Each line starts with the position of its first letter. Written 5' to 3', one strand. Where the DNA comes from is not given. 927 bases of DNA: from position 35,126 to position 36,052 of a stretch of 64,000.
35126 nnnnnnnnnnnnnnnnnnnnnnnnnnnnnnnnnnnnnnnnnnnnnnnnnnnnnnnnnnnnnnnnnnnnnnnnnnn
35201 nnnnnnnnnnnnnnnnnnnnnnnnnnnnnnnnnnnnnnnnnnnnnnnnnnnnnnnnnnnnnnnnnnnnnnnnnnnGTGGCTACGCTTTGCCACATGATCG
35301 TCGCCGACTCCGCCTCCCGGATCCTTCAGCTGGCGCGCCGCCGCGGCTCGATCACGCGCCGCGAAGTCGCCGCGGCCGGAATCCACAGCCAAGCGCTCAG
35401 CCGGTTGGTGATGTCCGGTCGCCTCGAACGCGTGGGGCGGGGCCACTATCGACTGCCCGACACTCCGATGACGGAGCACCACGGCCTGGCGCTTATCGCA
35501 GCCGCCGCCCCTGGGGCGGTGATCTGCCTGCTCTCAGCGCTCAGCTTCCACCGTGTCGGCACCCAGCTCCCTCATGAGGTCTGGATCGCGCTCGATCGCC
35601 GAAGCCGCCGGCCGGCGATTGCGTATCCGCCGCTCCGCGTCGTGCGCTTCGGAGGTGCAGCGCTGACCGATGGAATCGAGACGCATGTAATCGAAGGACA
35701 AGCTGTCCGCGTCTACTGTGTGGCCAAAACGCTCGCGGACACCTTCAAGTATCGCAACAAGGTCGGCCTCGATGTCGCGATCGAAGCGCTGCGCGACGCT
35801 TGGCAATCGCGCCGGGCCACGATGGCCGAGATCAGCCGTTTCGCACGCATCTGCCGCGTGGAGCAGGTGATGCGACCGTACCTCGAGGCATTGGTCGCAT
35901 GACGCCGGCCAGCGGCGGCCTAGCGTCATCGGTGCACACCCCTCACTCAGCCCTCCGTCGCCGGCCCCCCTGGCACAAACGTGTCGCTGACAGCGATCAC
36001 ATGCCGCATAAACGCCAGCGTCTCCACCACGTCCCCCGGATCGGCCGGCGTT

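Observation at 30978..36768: Lower-GC defence/TA islet inserted after the topoisomerase genes: HigBA, orphan HicB-like, R-M pair, orphan AbiEi, AadA-like NTase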

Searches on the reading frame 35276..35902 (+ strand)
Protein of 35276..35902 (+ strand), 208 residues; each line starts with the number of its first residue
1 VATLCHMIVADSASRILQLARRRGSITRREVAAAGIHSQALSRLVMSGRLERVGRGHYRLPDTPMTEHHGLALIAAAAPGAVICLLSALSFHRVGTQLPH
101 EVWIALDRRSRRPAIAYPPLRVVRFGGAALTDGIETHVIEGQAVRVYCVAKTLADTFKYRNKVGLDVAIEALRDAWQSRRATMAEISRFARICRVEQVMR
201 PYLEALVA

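Call 3: search_protein_families(library=pfam, proteins=[window:35276-35902:+], max_evalue=0.01)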
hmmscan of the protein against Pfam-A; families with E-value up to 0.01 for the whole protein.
window:35276-35902:+ (208 aa): 2 families
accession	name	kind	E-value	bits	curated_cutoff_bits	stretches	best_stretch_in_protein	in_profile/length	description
PF13338.12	AbiEi_4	-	3.4e-13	49.9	25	1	15-61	2-49/49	Transcriptional regulator, AbiEi antitoxin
PF17194.10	AbiEi_3_N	-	8.1e-05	23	26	1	24-91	15-84/93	Transcriptional regulator, AbiEi antitoxin N-terminal domain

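Call 4: search_protein_families(library=padloc, proteins=[window:35276-35902:+], max_evalue=0.01)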
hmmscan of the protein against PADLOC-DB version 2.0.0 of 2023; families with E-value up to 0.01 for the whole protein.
window:35276-35902:+ (208 aa): 27 families (the best 25 are shown)
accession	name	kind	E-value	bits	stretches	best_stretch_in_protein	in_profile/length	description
PDLC02265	AbiEi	-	2.9e-82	273.2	1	13-207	4-198/198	AbiEi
PDLC02283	AbiEi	-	2.1e-79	263.9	1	12-206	6-200/201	AbiEi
PDLC02225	AbiEi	-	3.6e-60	201.1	1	12-207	6-195/198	AbiEi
PDLC02239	AbiEi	-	6.2e-39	131.7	1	25-208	11-195/195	AbiEi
PDLC02275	AbiEi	-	5.5e-34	115.8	1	18-207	5-184/184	AbiEi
PDLC02263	AbiEi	-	5.9e-27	93.1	1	15-206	52-244/244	AbiEi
PDLC02245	AbiEi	-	7.2e-26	89.1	1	20-207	7-194/194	AbiEi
PDLC02228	AbiEi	-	4.7e-22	76.4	1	11-187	25-189/216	AbiEi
PDLC02248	AbiEi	-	3.4e-21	73.8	1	22-202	13-193/198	AbiEi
PDLC02254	AbiEi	-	4.2e-21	73.5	1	18-205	10-194/197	AbiEi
PDLC02249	AbiEi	-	2.4e-18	64.6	1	12-191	4-174/184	AbiEi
PDLC02260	AbiEi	-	3e-15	54.2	1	14-113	5-106/131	AbiEi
PDLC02256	AbiEi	-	1.6e-13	49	1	24-140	15-132/174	AbiEi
PDLC02267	AbiEi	-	5e-12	43.8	1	38-177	38-169/252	AbiEi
PDLC02231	AbiEi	-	6e-12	43.9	1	7-185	1-181/280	AbiEi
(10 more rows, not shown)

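Call 5: search_protein_families(library=ncbifam, proteins=[window:35276-35902:+], max_evalue=0.01)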
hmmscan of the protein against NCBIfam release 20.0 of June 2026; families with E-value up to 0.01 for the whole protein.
window:35276-35902:+ (208 aa): 0 families

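Call 28: find_homologous_proteins(query=window:35294-35902:+, max_evalue=1e-10)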
Query window:35294-35902:+ (202 aa): 7061 proteins with E <= 1e-10 among 8000 candidates; the best 120 are listed.
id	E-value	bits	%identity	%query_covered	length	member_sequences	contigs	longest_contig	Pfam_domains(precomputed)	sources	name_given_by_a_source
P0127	1.6e-121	421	98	100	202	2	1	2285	PF13338.13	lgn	-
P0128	1.2e-101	356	82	98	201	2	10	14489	PF13338.13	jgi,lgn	jgi:predicted transcriptional regulator of viral defense system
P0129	2.1e-101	355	83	92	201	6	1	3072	PF13338.13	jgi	jgi:predicted transcriptional regulator of viral defense system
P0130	4.0e-100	351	77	100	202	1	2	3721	PF13338.13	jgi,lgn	-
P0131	9.2e-100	350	82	91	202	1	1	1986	PF13338.13,PF17194.11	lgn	-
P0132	6.7e-99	347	79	100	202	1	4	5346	PF13338.13,PF17194.11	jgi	jgi:predicted transcriptional regulator of viral defense system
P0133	6.5e-97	341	80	92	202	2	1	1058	PF13338.13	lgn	-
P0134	8.6e-97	340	81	94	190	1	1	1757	PF13338.13,PF17194.11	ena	-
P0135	1.4e-96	340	75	100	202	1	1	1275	PF13338.13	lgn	-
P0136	3.5e-96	338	75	100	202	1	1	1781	PF13338.13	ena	-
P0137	2.3e-95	336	76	100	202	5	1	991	PF13338.13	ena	-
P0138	3.1e-95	335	75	100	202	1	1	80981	PF13338.13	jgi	jgi:predicted transcriptional regulator of viral defense system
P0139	7.3e-95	334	75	100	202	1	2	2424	PF13338.13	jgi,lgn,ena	-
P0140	7.6e-95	334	75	100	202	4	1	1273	PF13338.13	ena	-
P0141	8.0e-95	334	77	100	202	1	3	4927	PF13338.13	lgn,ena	-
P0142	9.9e-95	334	75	100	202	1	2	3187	PF13338.13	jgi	jgi:predicted transcriptional regulator of viral defense system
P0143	2.3e-94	332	76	100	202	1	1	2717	PF13338.13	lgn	-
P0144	2.4e-94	332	75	100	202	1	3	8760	PF13338.13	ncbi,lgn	ncbi:MAG: type IV toxin-antitoxin system AbiEi family antitoxin domain-containing protein [Burkholde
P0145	3.6e-94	332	75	92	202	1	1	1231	PF13338.13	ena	-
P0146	4.0e-94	332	74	100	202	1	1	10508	PF13338.13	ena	-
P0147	4.9e-94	331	73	100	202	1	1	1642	PF13338.13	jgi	jgi:predicted transcriptional regulator of viral defense system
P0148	5.2e-94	331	74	100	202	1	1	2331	PF13338.13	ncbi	-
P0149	7.2e-94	331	74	100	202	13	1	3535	PF13338.13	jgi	-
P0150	9.4e-94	330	73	100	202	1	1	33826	PF13338.13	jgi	jgi:predicted transcriptional regulator of viral defense system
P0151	1.1e-93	330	75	92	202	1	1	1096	PF13338.13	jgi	jgi:predicted transcriptional regulator of viral defense system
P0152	1.2e-93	330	75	92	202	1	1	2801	PF13338.13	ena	-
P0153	1.2e-93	330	72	100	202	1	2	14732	PF13338.13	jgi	jgi:predicted transcriptional regulator of viral defense system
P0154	1.4e-93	330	74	100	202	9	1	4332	PF13338.13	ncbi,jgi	-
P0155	1.7e-93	330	72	100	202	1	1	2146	PF13338.13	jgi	jgi:predicted transcriptional regulator of viral defense system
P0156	1.9e-93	329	74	100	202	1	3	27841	PF13338.13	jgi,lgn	jgi:predicted transcriptional regulator of viral defense system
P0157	2.3e-93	329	76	92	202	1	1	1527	PF13338.13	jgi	jgi:predicted transcriptional regulator of viral defense system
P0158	2.3e-93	329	74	100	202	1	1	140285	PF13338.13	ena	-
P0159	2.4e-93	329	74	100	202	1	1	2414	PF13338.13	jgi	jgi:predicted transcriptional regulator of viral defense system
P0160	2.6e-93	329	74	100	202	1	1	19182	PF13338.13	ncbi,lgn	-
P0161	2.7e-93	329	74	100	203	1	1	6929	PF13338.13,PF17194.11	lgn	-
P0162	3.2e-93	329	75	100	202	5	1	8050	PF13338.13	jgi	jgi:predicted transcriptional regulator of viral defense system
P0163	3.4e-93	329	75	100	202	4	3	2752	PF13338.13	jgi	jgi:predicted transcriptional regulator of viral defense system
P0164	3.6e-93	328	74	100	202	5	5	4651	PF13338.13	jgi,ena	jgi:predicted transcriptional regulator of viral defense system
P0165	3.7e-93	328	75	99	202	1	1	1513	PF13338.13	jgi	jgi:predicted transcriptional regulator of viral defense system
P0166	3.8e-93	328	74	100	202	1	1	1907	PF13338.13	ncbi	-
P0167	3.9e-93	328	75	100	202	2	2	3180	PF13338.13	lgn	-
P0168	4.1e-93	328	73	100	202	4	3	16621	PF13338.13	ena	-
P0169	5.0e-93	328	76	92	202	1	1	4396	PF13338.13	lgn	-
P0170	5.8e-93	328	74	100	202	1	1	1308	PF13338.13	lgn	-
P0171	6.1e-93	328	74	100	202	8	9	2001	PF13338.13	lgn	-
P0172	6.4e-93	328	77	92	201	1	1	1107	PF13338.13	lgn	-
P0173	7.1e-93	327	75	100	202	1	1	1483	PF13338.13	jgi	jgi:predicted transcriptional regulator of viral defense system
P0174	8.6e-93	327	74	100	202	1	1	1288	PF13338.13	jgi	jgi:predicted transcriptional regulator of viral defense system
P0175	9.4e-93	327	74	100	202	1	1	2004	PF13338.13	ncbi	-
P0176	9.6e-93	327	74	100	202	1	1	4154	PF13338.13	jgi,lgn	jgi:predicted transcriptional regulator of viral defense system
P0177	1.0e-92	327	74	100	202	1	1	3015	PF13338.13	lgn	-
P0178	1.2e-92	327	74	100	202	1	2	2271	PF13338.13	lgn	-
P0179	1.2e-92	327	72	100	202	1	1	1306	PF13338.13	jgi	-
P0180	1.4e-92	327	74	100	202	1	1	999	PF13338.13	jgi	jgi:predicted transcriptional regulator of viral defense system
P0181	1.5e-92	326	73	100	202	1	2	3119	PF13338.13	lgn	-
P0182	1.5e-92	326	73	100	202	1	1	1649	PF13338.13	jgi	jgi:predicted transcriptional regulator of viral defense system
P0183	1.7e-92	326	74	98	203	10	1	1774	PF13338.13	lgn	-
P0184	1.7e-92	326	73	100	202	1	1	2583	PF13338.13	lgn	-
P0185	1.9e-92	326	75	100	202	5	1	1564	PF13338.13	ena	-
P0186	1.9e-92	326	74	100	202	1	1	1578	PF13338.13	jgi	jgi:predicted transcriptional regulator of viral defense system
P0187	2.3e-92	326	74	100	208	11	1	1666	PF13338.13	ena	-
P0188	2.5e-92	326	73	100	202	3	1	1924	PF13338.13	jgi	jgi:predicted transcriptional regulator of viral defense system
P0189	2.7e-92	326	73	100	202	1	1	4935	PF13338.13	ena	-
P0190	2.9e-92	325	75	92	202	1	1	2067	PF13338.13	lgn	-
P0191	3.2e-92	325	73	100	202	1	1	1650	PF13338.13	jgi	jgi:predicted transcriptional regulator of viral defense system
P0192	3.3e-92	325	74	92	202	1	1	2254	PF13338.13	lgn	-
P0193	3.3e-92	325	74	100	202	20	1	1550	PF13338.13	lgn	-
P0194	3.4e-92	325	73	100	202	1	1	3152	PF13338.13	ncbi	-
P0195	4.0e-92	325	74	100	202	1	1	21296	PF13338.13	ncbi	-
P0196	4.1e-92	325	73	99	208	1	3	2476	PF13338.13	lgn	-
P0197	4.4e-92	325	72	100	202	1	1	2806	PF13338.13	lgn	-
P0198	4.6e-92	325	72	98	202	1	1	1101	PF13338.13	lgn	-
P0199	5.0e-92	325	75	100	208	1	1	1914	PF13338.13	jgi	jgi:predicted transcriptional regulator of viral defense system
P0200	5.2e-92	325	74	100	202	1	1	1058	PF13338.13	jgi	jgi:predicted transcriptional regulator of viral defense system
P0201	6.3e-92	324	74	99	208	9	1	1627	PF13338.13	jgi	-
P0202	6.5e-92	324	73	100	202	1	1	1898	PF13338.13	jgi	jgi:predicted transcriptional regulator of viral defense system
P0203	7.0e-92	324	76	92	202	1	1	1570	PF13338.13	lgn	-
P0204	7.3e-92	324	75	97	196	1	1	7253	PF13338.13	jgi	jgi:predicted transcriptional regulator of viral defense system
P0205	9.2e-92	324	72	100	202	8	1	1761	PF13338.13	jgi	jgi:predicted transcriptional regulator of viral defense system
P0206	9.7e-92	324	75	98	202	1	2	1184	PF13338.13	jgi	jgi:predicted transcriptional regulator of viral defense system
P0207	1.1e-91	324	73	100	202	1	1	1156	PF13338.13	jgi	jgi:predicted transcriptional regulator of viral defense system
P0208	1.1e-91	324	72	100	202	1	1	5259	PF13338.13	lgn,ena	-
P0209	1.2e-91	323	72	98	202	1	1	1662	PF13338.13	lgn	-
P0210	1.3e-91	323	73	100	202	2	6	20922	PF13338.13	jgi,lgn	jgi:predicted transcriptional regulator of viral defense system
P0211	1.4e-91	323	73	98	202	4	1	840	PF13338.13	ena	-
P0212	1.5e-91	323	76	98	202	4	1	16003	PF13338.13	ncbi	-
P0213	2.7e-91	322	73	100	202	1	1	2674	PF13338.13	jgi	jgi:predicted transcriptional regulator of viral defense system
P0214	3.0e-91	322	72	100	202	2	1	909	PF13338.13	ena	-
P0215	3.1e-91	322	74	100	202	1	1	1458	PF13338.13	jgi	jgi:predicted transcriptional regulator of viral defense system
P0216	3.1e-91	322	74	100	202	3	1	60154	PF13338.13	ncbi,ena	-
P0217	3.2e-91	322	75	98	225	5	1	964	PF13338.13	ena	-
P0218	3.3e-91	322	73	100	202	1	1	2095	PF13338.13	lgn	-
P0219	3.6e-91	322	75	98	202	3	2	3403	PF13338.13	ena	-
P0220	3.7e-91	322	72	100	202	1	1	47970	PF13338.13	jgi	jgi:predicted transcriptional regulator of viral defense system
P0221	4.1e-91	322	71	99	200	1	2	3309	PF13338.13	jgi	jgi:predicted transcriptional regulator of viral defense system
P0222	5.5e-91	321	72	99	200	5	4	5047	PF13338.13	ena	-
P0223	5.5e-91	321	73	100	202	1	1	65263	PF13338.13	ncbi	-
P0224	6.0e-91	321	73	100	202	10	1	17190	PF13338.13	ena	-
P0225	6.0e-91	321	73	100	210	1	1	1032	PF13338.13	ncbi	ncbi:MAG: type IV toxin-antitoxin system AbiEi family antitoxin domain-containing protein, partial [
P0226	8.3e-91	321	71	100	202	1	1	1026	PF13338.13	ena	-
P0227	8.6e-91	321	71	100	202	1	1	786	PF13338.13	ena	-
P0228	8.8e-91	321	73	98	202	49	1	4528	PF13338.13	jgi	jgi:predicted transcriptional regulator of viral defense system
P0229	1.1e-90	320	73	100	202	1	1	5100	PF13338.13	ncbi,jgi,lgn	jgi:predicted transcriptional regulator of viral defense system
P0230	1.2e-90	320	73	100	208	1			PF13338.13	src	-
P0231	1.3e-90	320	72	98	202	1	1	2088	PF13338.13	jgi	jgi:predicted transcriptional regulator of viral defense system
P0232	1.4e-90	320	72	100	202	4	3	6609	PF13338.13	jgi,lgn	jgi:predicted transcriptional regulator of viral defense system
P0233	1.6e-90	320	71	97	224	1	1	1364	PF13338.13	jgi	-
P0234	1.6e-90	320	72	98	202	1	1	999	PF13338.13,PF17194.11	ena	-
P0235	1.8e-90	320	74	96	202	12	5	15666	PF13338.13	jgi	jgi:predicted transcriptional regulator of viral defense system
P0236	1.9e-90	320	72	100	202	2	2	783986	PF13338.13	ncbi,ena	-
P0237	2.3e-90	319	74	92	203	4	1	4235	PF13338.13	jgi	-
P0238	2.3e-90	319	73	100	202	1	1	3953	PF13338.13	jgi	jgi:predicted transcriptional regulator of viral defense system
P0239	2.4e-90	319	71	97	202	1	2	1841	PF13338.13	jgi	jgi:predicted transcriptional regulator of viral defense system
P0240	2.5e-90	319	75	96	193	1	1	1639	PF13338.13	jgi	-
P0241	2.5e-90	319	69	100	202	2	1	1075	PF13338.13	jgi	jgi:predicted transcriptional regulator of viral defense system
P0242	2.9e-90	319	70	100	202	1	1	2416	PF13338.13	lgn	-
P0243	3.0e-90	319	72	97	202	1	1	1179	PF13338.13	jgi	jgi:predicted transcriptional regulator of viral defense system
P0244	3.6e-90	319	73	98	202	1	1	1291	PF13338.13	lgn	-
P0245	3.8e-90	319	72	98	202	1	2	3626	PF13338.13,PF17194.11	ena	-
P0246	4.1e-90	318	73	100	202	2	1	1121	PF13338.13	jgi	jgi:predicted transcriptional regulator of viral defense system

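Call 30: find_encoding_contigs(protein=P0127, flank=5000, max_places=3)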
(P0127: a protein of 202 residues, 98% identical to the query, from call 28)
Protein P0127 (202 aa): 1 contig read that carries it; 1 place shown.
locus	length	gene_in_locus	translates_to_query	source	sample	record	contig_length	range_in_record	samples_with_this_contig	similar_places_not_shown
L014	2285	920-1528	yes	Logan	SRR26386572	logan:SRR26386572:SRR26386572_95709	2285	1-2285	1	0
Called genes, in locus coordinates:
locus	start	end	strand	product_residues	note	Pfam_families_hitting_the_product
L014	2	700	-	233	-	?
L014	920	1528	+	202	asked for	PF13338:AbiEi_4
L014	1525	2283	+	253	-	?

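Call 31: find_encoding_contigs(protein=P0128, flank=5000, max_places=4)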
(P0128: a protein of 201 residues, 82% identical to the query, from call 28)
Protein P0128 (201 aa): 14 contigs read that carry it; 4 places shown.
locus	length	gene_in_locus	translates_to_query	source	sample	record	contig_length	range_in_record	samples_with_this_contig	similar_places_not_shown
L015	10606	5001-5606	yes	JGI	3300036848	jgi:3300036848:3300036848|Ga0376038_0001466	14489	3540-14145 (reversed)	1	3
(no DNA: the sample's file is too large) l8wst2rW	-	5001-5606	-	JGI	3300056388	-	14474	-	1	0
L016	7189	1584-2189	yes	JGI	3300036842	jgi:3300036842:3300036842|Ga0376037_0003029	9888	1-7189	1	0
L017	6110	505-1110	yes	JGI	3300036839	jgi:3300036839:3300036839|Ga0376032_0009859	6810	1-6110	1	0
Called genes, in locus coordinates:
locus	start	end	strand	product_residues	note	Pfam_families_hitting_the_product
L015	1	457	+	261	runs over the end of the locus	PF04055:Radical_SAM (faint), PF19288:CofH_C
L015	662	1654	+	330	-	-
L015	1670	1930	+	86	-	-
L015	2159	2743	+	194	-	-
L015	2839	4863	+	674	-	PF12161:HsdM_N, PF02384:N6_Mtase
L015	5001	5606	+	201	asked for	PF13338:AbiEi_4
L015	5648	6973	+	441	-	PF01420:Methylase_S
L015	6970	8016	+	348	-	PF13784:Fic_N (faint), PF02661:Fic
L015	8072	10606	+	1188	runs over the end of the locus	PF04313:HSDR_N, PF04851:ResIII, PF00270:DEAD, PF18766:SWI2_SNF2, PF22679:T1R_D3-like, PF04326:SLFN_AlbA_2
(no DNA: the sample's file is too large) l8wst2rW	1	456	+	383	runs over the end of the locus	PF04055:Radical_SAM, PF19288:CofH_C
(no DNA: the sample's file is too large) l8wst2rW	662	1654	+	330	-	-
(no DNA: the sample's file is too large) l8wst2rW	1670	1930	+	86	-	-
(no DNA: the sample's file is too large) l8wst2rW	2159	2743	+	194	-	-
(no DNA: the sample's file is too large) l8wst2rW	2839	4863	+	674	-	PF12161:HsdM_N, PF02384:N6_Mtase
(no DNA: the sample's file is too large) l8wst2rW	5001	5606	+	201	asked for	PF13338:AbiEi_4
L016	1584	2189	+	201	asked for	PF13338:AbiEi_4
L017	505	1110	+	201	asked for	PF13338:AbiEi_4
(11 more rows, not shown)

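Call 34: search_protein_families(library=padloc, proteins=[L014:1525-2283:+], max_evalue=0.01)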
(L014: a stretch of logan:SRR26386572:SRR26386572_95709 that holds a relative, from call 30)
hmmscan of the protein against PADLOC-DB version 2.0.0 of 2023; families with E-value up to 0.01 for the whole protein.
L014:1525-2283:+ (253 aa): 19 families
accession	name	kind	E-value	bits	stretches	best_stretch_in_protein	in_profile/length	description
PDLC02312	AbiEii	-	2.9e-89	297.1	1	7-247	7-247/299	AbiEii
PDLC02288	AbiEii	-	1.4e-80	268.3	1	10-246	11-240/294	AbiEii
PDLC02291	AbiEii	-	3.7e-43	146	1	8-245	15-241/310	AbiEii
PDLC02319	AbiEii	-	3.4e-35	119.9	1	38-246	5-202/241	AbiEii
PDLC02326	AbiEii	-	1.2e-22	78.4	1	11-143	6-132/133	AbiEii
PDLC02314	AbiEii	-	5.3e-17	60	1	10-245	11-244/290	AbiEii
PDLC02300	AbiEii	-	3.5e-12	44.3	1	35-240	24-229/259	AbiEii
PDLC02320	AbiEii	-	9.4e-11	39.9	1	143-234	1-94/147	AbiEii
PDLC02310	AbiEii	-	2.1e-09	35.2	1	18-210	8-196/265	AbiEii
PDLC02301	AbiEii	-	3.6e-09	34.6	1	49-243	61-261/291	AbiEii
PDLC02329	AbiEii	-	4.3e-09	34.1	1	8-230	13-233/294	AbiEii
PDLC02309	AbiEii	-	1e-08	32.8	1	33-225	76-268/410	AbiEii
PDLC02295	AbiEii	-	1.9e-08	32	1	133-229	116-214/261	AbiEii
PDLC02304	AbiEii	-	7.9e-08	30.5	1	16-231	7-213/260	AbiEii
PDLC02308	AbiEii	-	1.4e-07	29.5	1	35-220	14-202/279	AbiEii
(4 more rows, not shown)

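Call 71: search_solved_structures(query=window:35294-35899:+, max_evalue=0.001)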
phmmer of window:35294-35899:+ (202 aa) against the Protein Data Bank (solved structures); distinct sequences matched with E-value up to 0.001: 2.
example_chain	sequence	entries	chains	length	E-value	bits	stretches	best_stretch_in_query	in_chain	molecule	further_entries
9hlo_A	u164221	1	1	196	0.00031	23.7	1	14-200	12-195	Abortive infection protein AbiGI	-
6y8q_A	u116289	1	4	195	0.00032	23.7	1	14-200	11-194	Abortive phage infection protein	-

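Call 75: find_encoding_contigs(protein=P0138, flank=3000, max_places=2)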
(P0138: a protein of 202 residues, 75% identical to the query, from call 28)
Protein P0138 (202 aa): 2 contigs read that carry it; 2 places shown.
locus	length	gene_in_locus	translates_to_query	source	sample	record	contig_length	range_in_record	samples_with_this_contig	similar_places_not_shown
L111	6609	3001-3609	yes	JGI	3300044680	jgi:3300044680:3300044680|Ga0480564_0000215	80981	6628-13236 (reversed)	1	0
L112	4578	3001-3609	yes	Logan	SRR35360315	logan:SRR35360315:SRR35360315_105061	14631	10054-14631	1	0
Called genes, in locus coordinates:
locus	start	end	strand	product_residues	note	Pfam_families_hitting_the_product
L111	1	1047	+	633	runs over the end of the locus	PF13191:AAA_16 (weak), PF09848:SLFN-g3_helicase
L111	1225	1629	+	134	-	PF11969:DcpS_C, PF01230:HIT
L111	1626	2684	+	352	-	PF01844:HNH (weak), PF13395:HNH_4 (weak)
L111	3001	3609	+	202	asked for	PF13338:AbiEi_4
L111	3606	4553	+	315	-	PF08843:AbiEii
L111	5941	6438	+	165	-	-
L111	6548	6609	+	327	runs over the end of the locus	PF00691:OmpA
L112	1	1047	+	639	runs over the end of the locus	PF13191:AAA_16 (weak), PF09848:SLFN-g3_helicase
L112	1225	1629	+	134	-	PF11969:DcpS_C, PF01230:HIT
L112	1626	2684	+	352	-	PF01844:HNH (weak), PF13395:HNH_4 (weak)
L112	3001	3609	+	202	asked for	PF13338:AbiEi_4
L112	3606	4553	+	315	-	PF08843:AbiEii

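Call 76: find_encoding_contigs(protein=P0158, flank=3000, max_places=2)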
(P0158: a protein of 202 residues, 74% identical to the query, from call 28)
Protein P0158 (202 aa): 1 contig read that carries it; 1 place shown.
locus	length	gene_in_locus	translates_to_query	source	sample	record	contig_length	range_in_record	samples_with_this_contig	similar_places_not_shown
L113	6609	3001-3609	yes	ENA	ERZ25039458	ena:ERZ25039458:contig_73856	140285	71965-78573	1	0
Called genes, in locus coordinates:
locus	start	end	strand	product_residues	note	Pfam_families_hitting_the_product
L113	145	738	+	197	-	PF21983:NikA-like (weak)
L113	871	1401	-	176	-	-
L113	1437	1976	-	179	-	-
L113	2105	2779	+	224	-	PF04255:DUF433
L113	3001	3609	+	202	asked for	PF13338:AbiEi_4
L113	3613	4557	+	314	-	PF08843:AbiEii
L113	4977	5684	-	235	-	-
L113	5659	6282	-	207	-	-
